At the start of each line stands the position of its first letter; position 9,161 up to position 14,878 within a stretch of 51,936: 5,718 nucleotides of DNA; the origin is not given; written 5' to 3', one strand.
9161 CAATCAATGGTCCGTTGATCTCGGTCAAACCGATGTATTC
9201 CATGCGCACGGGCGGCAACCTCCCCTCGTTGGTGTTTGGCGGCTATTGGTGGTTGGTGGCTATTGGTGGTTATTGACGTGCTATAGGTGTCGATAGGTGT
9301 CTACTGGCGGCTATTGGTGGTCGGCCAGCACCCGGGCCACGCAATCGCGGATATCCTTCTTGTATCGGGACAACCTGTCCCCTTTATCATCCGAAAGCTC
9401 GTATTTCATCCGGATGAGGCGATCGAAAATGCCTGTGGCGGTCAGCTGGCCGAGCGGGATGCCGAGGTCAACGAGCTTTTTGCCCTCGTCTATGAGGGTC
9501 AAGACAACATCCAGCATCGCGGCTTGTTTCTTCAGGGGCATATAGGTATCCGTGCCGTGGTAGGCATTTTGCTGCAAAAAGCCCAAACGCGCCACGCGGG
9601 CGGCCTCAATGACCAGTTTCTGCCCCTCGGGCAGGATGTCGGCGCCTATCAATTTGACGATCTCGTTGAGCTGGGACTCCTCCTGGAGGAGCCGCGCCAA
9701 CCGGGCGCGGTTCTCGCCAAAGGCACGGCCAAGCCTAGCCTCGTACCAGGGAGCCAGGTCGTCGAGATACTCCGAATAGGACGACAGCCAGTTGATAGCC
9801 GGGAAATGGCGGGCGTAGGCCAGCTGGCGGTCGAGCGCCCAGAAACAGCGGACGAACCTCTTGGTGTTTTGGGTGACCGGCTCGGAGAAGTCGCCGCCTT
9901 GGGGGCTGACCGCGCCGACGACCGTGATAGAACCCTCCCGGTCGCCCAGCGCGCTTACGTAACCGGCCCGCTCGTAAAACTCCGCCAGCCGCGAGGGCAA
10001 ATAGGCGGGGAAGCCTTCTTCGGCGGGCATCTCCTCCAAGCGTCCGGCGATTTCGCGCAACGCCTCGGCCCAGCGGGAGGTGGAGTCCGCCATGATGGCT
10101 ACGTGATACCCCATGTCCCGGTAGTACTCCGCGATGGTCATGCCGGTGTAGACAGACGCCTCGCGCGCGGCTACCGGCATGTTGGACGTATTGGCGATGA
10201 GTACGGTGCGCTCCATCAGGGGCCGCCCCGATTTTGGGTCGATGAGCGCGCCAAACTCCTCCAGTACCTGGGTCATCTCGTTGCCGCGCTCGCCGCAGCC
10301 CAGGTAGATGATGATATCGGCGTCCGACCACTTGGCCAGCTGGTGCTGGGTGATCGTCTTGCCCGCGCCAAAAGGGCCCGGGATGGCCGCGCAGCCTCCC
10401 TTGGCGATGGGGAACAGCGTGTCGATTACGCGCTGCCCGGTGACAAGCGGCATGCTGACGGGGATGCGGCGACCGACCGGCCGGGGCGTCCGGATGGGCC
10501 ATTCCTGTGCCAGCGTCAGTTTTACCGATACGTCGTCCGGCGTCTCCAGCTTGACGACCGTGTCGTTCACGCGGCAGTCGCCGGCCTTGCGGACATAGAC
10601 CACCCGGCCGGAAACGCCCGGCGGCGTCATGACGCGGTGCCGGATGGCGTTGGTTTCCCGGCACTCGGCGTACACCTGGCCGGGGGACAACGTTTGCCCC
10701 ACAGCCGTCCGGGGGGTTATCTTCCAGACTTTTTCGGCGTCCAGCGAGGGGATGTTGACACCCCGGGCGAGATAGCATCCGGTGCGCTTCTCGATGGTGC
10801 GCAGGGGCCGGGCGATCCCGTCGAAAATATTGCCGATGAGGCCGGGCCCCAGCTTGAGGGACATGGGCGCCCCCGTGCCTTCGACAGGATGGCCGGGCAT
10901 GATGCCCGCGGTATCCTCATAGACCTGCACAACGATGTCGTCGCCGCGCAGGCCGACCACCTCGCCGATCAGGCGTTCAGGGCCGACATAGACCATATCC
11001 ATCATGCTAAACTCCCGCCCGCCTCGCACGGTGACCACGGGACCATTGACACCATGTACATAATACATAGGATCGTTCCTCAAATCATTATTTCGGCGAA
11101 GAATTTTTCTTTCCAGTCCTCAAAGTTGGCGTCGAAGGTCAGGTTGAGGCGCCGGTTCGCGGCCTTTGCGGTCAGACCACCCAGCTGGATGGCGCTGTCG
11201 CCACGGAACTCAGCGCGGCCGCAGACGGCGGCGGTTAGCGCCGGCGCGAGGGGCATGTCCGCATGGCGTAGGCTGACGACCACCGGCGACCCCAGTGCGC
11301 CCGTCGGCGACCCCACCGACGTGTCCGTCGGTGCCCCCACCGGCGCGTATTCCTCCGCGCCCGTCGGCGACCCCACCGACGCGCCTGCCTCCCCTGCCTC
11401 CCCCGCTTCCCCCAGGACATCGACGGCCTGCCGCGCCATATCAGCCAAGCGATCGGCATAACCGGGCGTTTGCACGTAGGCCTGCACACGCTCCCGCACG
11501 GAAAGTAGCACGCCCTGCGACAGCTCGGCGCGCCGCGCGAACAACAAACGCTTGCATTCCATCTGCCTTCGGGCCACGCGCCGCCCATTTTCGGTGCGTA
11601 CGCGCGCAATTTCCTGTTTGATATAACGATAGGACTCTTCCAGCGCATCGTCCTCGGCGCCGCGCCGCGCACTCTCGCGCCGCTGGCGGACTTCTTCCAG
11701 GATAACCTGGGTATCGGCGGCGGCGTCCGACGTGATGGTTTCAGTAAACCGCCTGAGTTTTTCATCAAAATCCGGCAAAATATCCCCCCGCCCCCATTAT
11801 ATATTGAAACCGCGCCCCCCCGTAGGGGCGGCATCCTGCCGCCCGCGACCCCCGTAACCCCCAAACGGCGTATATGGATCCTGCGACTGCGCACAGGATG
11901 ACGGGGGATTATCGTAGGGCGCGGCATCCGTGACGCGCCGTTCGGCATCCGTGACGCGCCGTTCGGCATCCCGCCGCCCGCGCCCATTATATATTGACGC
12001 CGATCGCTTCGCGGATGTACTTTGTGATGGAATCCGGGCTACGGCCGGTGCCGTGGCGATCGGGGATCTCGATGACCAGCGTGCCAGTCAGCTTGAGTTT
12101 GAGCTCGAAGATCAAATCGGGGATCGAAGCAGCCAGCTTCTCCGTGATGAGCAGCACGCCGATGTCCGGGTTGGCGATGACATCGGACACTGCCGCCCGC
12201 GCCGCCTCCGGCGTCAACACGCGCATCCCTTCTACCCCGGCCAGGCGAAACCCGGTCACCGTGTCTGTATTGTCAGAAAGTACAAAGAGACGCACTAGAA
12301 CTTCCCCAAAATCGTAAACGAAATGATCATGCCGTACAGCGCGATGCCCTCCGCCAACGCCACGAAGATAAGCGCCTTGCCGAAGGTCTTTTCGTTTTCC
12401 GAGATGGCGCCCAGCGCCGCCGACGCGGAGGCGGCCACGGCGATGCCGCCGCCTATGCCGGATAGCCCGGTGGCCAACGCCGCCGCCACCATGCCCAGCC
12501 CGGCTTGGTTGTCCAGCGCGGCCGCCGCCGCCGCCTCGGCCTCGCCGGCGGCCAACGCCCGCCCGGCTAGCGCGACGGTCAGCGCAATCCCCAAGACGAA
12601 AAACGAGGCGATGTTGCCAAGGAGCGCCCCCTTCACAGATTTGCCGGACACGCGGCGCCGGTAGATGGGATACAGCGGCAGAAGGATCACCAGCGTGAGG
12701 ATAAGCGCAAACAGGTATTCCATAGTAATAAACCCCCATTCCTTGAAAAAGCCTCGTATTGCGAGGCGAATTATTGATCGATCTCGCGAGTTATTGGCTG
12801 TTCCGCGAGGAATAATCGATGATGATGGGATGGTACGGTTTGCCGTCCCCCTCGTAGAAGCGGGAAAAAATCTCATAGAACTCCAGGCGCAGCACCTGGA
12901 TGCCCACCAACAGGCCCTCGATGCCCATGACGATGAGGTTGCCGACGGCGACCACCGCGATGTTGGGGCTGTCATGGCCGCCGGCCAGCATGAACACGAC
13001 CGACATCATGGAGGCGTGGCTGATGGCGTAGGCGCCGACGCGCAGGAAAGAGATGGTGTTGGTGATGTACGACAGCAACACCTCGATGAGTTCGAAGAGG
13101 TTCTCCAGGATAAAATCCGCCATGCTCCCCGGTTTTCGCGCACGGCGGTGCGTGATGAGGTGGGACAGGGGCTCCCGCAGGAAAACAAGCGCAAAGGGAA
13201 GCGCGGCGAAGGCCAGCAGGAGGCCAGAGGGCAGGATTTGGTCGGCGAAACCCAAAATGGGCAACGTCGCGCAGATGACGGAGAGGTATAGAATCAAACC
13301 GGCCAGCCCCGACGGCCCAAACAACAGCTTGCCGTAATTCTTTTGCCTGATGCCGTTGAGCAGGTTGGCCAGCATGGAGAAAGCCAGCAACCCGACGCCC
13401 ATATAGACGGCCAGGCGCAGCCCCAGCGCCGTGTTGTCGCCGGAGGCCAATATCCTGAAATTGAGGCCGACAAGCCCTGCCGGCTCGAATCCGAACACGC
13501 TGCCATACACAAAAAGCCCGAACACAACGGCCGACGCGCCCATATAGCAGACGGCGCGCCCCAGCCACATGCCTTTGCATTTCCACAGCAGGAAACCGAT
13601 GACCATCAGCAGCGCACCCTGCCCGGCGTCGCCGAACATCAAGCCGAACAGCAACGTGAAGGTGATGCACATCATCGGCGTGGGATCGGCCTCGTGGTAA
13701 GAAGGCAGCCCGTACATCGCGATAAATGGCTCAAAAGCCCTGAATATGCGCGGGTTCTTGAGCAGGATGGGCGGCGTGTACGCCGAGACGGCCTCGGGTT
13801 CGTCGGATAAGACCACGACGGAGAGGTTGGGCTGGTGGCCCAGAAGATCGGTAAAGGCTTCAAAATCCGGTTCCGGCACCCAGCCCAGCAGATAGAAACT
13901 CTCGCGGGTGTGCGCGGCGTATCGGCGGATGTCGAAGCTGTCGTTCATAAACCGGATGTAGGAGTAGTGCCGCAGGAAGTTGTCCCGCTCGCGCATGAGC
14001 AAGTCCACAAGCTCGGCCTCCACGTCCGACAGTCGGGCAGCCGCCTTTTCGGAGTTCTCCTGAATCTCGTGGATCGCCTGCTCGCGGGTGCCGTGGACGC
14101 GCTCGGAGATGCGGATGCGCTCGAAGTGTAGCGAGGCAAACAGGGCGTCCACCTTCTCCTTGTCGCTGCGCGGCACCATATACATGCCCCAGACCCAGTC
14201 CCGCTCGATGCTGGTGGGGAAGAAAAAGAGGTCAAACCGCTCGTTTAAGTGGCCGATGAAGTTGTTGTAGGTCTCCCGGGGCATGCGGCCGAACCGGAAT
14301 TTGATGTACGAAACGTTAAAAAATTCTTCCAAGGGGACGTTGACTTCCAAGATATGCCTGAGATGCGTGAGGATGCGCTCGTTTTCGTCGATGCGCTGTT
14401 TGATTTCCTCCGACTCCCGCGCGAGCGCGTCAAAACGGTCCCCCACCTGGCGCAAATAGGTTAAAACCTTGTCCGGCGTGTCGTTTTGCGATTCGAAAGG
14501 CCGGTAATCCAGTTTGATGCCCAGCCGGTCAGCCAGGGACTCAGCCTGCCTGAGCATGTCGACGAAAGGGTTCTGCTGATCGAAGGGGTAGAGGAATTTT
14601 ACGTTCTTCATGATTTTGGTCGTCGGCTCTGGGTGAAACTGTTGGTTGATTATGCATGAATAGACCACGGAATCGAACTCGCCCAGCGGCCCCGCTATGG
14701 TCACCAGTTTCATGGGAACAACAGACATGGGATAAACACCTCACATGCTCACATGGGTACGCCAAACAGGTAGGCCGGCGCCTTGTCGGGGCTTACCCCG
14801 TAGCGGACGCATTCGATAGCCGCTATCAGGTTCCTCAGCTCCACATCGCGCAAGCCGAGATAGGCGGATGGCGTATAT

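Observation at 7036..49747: Recurrent duplication of the last 12-18 nt of genes, stop codon included, immediately downstream, with 0-175 nt of filler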

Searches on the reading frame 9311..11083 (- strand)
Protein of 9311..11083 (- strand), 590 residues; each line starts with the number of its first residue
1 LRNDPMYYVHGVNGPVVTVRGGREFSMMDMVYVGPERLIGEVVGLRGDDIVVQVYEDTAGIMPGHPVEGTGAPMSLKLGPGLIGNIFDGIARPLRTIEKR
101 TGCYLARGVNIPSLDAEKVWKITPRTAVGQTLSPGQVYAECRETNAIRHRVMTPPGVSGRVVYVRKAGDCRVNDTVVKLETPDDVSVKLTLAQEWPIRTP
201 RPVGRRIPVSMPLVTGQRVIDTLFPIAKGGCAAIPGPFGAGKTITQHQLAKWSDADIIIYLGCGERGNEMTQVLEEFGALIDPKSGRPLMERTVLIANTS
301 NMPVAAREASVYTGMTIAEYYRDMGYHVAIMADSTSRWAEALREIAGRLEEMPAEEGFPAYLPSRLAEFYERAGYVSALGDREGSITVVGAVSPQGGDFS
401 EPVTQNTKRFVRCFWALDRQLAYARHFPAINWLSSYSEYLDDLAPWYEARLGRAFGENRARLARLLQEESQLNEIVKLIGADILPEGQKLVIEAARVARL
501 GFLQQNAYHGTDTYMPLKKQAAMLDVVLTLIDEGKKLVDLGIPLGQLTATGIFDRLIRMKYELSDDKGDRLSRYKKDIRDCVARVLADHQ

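Call 10: search_protein_families(library=pfam, proteins=[window:9311-11083:-])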
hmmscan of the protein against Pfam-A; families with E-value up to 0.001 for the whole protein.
window:9311-11083:- (590 aa): 4 families
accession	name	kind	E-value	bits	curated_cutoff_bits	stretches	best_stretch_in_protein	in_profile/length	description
PF00006.31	ATP-synt_ab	-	1.2e-75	254.2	29.5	1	216-437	1-213/213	ATP synthase alpha/beta family, nucleotide-binding domain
PF16886.11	ATP-synt_ab_Xtn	-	1.8e-25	89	25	1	111-198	1-88/88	ATPsynthase alpha/beta subunit barrel-sandwich domain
PF22919.1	ATP-synt_VA_C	-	6.2e-19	68.4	24.7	1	446-538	3-92/101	C-terminal domain of V and A type ATP synthase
PF02874.29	ATP-synt_ab_N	-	6.5e-12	46.2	20.9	1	10-71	2-69/69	ATP synthase alpha/beta family, beta-barrel domain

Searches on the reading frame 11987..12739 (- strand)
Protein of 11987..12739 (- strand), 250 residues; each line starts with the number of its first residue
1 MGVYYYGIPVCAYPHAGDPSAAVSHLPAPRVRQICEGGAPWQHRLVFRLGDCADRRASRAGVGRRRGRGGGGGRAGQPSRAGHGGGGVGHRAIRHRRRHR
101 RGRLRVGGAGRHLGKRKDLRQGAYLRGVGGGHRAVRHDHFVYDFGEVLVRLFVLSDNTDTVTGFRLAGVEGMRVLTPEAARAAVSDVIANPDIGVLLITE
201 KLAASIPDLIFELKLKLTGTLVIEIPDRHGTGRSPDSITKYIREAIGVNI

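Call 10: search_protein_families(library=pfam, proteins=[window:11987-12739:-])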
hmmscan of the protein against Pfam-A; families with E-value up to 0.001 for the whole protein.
window:11987-12739:- (250 aa): 1 family
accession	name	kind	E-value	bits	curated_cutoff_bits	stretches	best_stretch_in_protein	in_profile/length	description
PF01990.22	ATP-synt_F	-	6.5e-22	78.1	23.5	1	152-242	2-91/91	ATP synthase (F/14-kDa) subunit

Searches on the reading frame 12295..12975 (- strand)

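Call 10: search_protein_families(library=pfam, proteins=[window:12295-12975:-])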
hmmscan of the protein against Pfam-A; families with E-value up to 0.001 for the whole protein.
window:12295-12975:- (226 aa): 1 family
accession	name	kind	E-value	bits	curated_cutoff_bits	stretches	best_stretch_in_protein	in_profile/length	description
PF00137.26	ATP-synt_C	-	5.8e-15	55.7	24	1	164-222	2-60/60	ATP synthase subunit C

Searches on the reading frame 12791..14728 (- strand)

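Call 10: search_protein_families(library=pfam, proteins=[window:12791-14728:-])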
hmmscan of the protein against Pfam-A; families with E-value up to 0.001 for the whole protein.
window:12791-14728:- (645 aa): 1 family
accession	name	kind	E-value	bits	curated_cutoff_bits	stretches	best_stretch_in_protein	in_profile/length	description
PF01496.24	V_ATPase_I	-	3e-28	98.7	30.7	2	190-382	220-414/815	V-type ATPase 116kDa subunit family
